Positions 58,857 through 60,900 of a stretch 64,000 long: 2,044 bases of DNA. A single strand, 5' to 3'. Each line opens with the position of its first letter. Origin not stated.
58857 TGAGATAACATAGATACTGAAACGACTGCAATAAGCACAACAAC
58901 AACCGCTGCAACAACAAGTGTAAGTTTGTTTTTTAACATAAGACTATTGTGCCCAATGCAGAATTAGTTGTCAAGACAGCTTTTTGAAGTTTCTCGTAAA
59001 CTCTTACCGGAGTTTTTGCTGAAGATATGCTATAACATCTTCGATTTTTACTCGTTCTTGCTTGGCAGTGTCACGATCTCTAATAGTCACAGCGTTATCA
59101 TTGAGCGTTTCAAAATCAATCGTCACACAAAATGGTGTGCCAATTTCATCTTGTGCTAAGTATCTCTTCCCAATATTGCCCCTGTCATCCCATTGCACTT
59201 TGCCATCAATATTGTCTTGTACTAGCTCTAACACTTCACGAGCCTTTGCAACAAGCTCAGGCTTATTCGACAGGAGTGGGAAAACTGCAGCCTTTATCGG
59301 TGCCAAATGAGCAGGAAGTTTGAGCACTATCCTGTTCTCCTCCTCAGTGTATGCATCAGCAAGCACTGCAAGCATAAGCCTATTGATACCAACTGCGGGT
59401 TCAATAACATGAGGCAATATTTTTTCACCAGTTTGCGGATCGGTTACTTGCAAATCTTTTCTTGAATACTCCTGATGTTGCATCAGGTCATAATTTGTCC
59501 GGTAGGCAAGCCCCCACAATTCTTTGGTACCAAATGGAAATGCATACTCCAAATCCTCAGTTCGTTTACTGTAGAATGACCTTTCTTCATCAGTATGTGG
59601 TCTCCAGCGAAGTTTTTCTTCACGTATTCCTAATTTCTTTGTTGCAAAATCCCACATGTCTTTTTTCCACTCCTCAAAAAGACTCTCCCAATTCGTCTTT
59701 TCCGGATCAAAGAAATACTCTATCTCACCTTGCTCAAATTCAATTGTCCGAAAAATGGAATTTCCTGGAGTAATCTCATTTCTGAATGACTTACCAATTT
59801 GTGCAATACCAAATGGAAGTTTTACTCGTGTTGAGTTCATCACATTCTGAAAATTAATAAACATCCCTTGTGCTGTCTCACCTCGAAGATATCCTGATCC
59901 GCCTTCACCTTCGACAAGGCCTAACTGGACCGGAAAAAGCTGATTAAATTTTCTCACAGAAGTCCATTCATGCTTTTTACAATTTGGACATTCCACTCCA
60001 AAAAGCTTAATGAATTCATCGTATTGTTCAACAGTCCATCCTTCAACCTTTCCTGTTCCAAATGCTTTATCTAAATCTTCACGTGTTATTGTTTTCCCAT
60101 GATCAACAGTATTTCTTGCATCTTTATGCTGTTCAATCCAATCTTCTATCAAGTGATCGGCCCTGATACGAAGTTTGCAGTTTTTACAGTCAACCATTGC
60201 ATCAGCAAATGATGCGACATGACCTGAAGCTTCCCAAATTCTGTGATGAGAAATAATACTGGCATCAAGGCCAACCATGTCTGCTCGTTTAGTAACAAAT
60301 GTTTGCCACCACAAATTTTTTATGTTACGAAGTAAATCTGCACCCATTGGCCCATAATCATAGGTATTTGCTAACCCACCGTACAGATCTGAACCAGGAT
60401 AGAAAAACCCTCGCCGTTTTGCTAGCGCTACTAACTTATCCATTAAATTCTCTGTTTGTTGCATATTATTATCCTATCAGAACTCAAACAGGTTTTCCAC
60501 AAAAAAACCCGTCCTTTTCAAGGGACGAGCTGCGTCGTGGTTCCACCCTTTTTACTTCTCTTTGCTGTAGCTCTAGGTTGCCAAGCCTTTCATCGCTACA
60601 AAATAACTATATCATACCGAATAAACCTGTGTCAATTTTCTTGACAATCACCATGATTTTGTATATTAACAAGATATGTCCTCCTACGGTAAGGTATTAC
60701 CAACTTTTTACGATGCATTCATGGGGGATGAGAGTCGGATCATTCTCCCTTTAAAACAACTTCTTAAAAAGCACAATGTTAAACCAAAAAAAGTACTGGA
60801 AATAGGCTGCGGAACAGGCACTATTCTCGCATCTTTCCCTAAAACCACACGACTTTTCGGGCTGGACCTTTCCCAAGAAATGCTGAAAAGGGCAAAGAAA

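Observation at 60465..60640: Minimal glycine T-box leader upstream of glyS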

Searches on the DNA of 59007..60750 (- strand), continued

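Call 45: search_with_rna_model(model_id=R1, sources=[window, L001, L002, L020, L038, L053, L078, L080, L081, L082, L084, L085, L086, L087, L090, L091, L094, L097, L098, L103, L104, L110, L112, L114, L115, L117, L122, L123, L124, L125, L129, L133, L137, L139, L145, L150, L153, L154, L156, L158, L165, L168, L169, L174, L176, L177, L180, L188, L194, L195, L196, L092, L107, L175, L083, L088, L116], max_evalue=0.01, make_alignment=true)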
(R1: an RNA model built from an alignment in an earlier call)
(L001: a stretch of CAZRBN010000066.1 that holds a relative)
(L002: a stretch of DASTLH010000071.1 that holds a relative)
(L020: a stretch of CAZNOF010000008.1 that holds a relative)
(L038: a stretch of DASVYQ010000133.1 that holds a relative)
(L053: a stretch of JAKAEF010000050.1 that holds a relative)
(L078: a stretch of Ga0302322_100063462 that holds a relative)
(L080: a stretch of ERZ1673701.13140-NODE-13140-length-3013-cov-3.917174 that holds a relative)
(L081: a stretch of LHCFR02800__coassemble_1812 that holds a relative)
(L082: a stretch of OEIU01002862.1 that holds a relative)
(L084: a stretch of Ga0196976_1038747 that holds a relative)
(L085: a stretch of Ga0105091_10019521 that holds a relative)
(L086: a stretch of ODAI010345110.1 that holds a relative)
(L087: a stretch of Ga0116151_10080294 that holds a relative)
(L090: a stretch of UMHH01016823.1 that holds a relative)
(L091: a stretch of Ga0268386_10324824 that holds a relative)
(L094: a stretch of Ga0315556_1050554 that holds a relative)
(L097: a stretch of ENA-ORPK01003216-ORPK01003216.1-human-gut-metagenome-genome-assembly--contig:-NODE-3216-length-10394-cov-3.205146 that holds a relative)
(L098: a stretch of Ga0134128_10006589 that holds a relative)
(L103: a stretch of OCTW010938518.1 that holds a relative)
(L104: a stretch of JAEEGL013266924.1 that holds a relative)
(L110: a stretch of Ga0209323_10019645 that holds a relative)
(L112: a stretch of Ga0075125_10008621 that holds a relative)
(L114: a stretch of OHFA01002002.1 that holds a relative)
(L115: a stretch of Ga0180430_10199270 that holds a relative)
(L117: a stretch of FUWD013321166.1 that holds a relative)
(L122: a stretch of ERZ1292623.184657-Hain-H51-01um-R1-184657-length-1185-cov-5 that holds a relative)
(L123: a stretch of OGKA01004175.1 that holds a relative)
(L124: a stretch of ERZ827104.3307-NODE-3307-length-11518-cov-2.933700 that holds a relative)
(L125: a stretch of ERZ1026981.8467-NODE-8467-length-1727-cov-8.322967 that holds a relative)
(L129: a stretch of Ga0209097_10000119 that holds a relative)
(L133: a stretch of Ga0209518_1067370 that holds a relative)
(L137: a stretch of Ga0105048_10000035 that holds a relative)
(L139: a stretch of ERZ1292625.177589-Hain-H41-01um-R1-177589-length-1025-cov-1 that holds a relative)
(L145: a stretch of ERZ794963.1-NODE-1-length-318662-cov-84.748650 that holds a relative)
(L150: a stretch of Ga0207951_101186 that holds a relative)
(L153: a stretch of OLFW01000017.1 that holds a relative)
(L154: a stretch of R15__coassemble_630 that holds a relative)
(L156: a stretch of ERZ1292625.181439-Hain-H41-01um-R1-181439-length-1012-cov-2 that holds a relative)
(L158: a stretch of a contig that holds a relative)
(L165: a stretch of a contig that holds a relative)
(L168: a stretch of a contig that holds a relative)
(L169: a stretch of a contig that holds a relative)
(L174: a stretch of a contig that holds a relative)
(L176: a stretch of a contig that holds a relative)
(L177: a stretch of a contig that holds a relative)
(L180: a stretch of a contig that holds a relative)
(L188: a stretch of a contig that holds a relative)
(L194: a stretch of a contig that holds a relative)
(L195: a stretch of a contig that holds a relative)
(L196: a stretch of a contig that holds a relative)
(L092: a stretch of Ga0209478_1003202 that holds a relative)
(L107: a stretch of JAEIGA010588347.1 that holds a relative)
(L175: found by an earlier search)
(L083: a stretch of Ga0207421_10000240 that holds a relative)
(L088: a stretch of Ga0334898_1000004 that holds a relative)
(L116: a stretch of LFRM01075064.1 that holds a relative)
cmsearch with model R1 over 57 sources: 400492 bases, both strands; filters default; matches with E-value up to 0.01: 60.
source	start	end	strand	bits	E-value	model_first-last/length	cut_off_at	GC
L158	276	375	+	87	4.4e-23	1-106/106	no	0.6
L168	10439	10538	+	84.8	1.9e-22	1-106/106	no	0.61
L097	676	776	+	83.8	3.7e-22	1-106/106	no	0.63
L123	77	176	-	83.7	4e-22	1-106/106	no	0.62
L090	1056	1156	+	83.7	4.1e-22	1-106/106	no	0.6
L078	2575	2678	-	83.2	5.7e-22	1-106/106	no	0.58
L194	672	776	+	82.7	7.8e-22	1-106/106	no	0.5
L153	4957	5056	-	82.7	8.1e-22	1-106/106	no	0.59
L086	296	401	-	81.4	1.9e-21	1-106/106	no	0.62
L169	1889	1997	-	80.1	4.6e-21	1-106/106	no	0.61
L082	5059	5163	+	80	4.8e-21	1-106/106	no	0.63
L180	10398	10497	-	80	4.9e-21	1-106/106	no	0.64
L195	2101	2200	+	79.8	5.6e-21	1-106/106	no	0.56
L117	1764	1861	-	79.7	6e-21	1-106/106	no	0.57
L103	777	879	-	79.2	8e-21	1-106/106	no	0.51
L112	4812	4909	+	79.1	8.8e-21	1-106/106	no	0.57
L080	23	121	-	78.7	1.2e-20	1-106/106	no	0.61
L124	1492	1590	+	78.5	1.3e-20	1-106/106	no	0.62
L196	2984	3087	+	78.4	1.4e-20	1-106/106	no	0.67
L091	405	510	-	78.2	1.6e-20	1-106/106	no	0.57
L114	1282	1380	-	77.9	1.9e-20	1-106/106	no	0.62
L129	176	281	+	77.6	2.3e-20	1-106/106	no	0.6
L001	2825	2925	+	77.2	3e-20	1-106/106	no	0.42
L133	476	582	-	77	3.6e-20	1-106/106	no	0.53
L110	3546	3653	-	76.3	5.6e-20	1-106/106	no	0.47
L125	169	263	+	76.2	6e-20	1-106/106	no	0.4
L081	9684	9794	+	75.3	1.1e-19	1-106/106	no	0.58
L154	830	935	-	75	1.4e-19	1-106/106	no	0.65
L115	47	161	-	74.9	1.5e-19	1-106/106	no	0.46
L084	167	265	-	74.4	2.1e-19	1-106/106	no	0.65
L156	895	979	+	74.2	2.4e-19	1-106/106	no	0.45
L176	1889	1992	-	74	2.8e-19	1-106/106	no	0.54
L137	6093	6202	-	73.9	2.8e-19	1-106/106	no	0.48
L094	1176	1280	+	73.6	3.6e-19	1-106/106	no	0.62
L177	1103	1211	+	73.5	3.7e-19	1-106/106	no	0.43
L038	2870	2951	+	73.3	4.4e-19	1-106/106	no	0.43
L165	4982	5086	+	73.3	4.5e-19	1-106/106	no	0.61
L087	424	535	-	72.8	6.1e-19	1-106/106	no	0.6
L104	1484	1577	-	72.7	6.6e-19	1-106/106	no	0.43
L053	2870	2951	+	72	1.1e-18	1-106/106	no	0.49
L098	7387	7468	-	71.7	1.3e-18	1-106/106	no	0.51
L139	774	857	+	70.6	2.7e-18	1-106/106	no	0.43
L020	2838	2946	+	69.7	4.7e-18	1-106/106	no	0.48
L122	896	980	+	69.6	5e-18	1-106/106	no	0.46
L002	2302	2382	+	67.7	1.8e-17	1-106/106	no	0.44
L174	6883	6998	-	66.6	3.9e-17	1-106/106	no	0.54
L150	4280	4381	-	64.9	1.2e-16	1-106/106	no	0.53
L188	6403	6495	+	63.4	3.4e-16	1-106/106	no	0.45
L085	1454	1567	-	60.1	3.1e-15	1-106/106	no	0.64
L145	4342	4436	-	51.6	9e-13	1-106/106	no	0.48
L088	6836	6940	-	36.2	2.8e-08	1-106/106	no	0.58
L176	7057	7192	-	30.5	1.3e-06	1-106/106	no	0.49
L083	7282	7380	-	30.3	1.5e-06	1-106/106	no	0.62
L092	938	1023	-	27.7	8.3e-06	1-106/106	no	0.65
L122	1044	1153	+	25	5.3e-05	1-106/106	no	0.5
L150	2198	2276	-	24.9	5.8e-05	1-106/106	no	0.62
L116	10218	10319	-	24.8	5.9e-05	1-106/106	no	0.59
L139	912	1025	+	22.7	0.00025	1-100/106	3'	0.47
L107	1117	1190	+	17.5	0.0081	1-106/106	no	0.64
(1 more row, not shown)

Alignment A4: 60 matches aligned to the model, 184 columns, each read 5' to 3' on its own strand. Consensus structure (alignment columns), stored with it:
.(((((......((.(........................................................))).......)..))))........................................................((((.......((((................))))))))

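Call 46: search_with_rna_model(model_id=R1, sources=[window, L001, L002, L020, L038, L053, L078, L080, L081, L082, L084, L085, L086, L087, L090, L091, L094, L097, L098, L103, L104, L110, L112, L114, L115, L117, L122, L123, L124, L125, L129, L133, L137, L139, L145, L150, L153, L154, L156, L158, L165, L168, L169, L174, L176, L177, L180, L188, L194, L195, L196], max_evalue=1e-10, make_alignment=true)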
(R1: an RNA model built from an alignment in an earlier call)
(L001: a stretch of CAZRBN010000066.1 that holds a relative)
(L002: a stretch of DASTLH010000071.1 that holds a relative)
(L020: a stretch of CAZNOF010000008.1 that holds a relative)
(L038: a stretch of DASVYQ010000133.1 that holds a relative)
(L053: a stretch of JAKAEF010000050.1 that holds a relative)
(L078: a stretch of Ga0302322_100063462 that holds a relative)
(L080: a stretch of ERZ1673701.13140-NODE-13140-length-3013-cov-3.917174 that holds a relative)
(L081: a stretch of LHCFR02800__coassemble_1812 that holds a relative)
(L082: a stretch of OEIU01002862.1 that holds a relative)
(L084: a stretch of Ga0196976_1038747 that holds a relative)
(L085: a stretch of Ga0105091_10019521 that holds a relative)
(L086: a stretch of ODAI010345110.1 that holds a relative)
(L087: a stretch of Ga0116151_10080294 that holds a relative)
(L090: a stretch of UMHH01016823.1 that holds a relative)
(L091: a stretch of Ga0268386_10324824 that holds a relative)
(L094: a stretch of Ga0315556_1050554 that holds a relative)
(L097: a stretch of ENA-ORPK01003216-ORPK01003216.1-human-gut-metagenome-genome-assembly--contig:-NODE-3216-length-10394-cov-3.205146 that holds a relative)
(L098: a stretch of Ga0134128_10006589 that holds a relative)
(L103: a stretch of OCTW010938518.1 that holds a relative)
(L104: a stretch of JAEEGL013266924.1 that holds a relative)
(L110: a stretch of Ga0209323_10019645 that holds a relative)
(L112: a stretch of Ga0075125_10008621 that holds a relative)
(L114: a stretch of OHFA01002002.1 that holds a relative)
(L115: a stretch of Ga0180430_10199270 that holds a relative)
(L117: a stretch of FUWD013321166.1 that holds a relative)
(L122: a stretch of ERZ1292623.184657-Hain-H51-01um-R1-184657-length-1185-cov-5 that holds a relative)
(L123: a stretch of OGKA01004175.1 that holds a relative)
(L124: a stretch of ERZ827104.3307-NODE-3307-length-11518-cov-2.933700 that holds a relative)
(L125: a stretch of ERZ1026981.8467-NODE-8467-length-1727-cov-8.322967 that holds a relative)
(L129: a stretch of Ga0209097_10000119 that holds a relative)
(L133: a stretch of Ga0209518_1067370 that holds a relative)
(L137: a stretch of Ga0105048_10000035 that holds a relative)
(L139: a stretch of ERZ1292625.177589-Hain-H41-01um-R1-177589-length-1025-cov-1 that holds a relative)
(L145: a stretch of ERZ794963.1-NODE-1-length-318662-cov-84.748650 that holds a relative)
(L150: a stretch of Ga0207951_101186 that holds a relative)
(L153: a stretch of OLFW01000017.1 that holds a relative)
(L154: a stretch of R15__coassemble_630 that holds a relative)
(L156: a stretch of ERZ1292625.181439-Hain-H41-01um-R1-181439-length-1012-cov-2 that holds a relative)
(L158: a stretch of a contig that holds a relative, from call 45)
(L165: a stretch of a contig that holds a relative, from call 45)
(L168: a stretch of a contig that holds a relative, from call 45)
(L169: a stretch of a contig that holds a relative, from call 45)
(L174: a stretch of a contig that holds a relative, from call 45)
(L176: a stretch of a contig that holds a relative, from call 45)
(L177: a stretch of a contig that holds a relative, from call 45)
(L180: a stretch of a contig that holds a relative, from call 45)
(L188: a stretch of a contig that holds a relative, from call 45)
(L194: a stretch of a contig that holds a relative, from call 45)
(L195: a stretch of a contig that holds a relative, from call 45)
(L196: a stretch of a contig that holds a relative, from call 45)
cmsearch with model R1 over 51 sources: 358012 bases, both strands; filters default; matches with E-value up to 1e-10: 51.
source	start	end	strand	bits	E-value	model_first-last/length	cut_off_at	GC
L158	276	375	+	87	3.9e-23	1-106/106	no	0.6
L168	10439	10538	+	84.8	1.7e-22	1-106/106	no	0.61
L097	676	776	+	83.8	3.3e-22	1-106/106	no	0.63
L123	77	176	-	83.7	3.5e-22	1-106/106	no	0.62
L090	1056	1156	+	83.7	3.6e-22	1-106/106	no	0.6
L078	2575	2678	-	83.2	5.1e-22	1-106/106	no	0.58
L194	672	776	+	82.7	7e-22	1-106/106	no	0.5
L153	4957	5056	-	82.7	7.2e-22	1-106/106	no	0.59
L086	296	401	-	81.4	1.7e-21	1-106/106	no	0.62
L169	1889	1997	-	80.1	4.1e-21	1-106/106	no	0.61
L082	5059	5163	+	80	4.3e-21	1-106/106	no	0.63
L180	10398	10497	-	80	4.3e-21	1-106/106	no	0.64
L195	2101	2200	+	79.8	5e-21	1-106/106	no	0.56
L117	1764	1861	-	79.7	5.3e-21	1-106/106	no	0.57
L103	777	879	-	79.2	7.1e-21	1-106/106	no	0.51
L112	4812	4909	+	79.1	7.8e-21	1-106/106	no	0.57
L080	23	121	-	78.7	1e-20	1-106/106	no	0.61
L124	1492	1590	+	78.5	1.2e-20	1-106/106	no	0.62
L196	2984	3087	+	78.4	1.3e-20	1-106/106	no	0.67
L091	405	510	-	78.2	1.4e-20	1-106/106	no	0.57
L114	1282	1380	-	77.9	1.7e-20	1-106/106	no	0.62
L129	176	281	+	77.6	2.1e-20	1-106/106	no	0.6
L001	2825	2925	+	77.2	2.7e-20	1-106/106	no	0.42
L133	476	582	-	77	3.2e-20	1-106/106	no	0.53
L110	3546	3653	-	76.3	5e-20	1-106/106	no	0.47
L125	169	263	+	76.2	5.3e-20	1-106/106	no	0.4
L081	9684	9794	+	75.3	1e-19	1-106/106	no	0.58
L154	830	935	-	75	1.3e-19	1-106/106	no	0.65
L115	47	161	-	74.9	1.3e-19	1-106/106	no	0.46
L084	167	265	-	74.4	1.9e-19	1-106/106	no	0.65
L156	895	979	+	74.2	2.2e-19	1-106/106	no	0.45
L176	1889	1992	-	74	2.5e-19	1-106/106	no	0.54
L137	6093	6202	-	73.9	2.5e-19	1-106/106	no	0.48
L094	1176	1280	+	73.6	3.2e-19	1-106/106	no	0.62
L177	1103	1211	+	73.5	3.3e-19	1-106/106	no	0.43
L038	2870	2951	+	73.3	3.9e-19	1-106/106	no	0.43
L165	4982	5086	+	73.3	4e-19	1-106/106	no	0.61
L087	424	535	-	72.8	5.5e-19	1-106/106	no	0.6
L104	1484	1577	-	72.7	5.9e-19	1-106/106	no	0.43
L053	2870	2951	+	72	9.4e-19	1-106/106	no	0.49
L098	7387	7468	-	71.7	1.2e-18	1-106/106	no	0.51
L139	774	857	+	70.6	2.4e-18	1-106/106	no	0.43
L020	2838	2946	+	69.7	4.2e-18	1-106/106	no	0.48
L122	896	980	+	69.6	4.5e-18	1-106/106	no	0.46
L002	2302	2382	+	67.7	1.6e-17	1-106/106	no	0.44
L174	6883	6998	-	66.6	3.5e-17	1-106/106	no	0.54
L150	4280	4381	-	64.9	1.1e-16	1-106/106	no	0.53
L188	6403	6495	+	63.4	3e-16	1-106/106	no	0.45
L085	1454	1567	-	60.1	2.8e-15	1-106/106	no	0.64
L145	4342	4436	-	51.6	8e-13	1-106/106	no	0.48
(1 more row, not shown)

Alignment A5: 51 matches aligned to the model, 123 columns, each read 5' to 3' on its own strand. Consensus structure (alignment columns), stored with it:
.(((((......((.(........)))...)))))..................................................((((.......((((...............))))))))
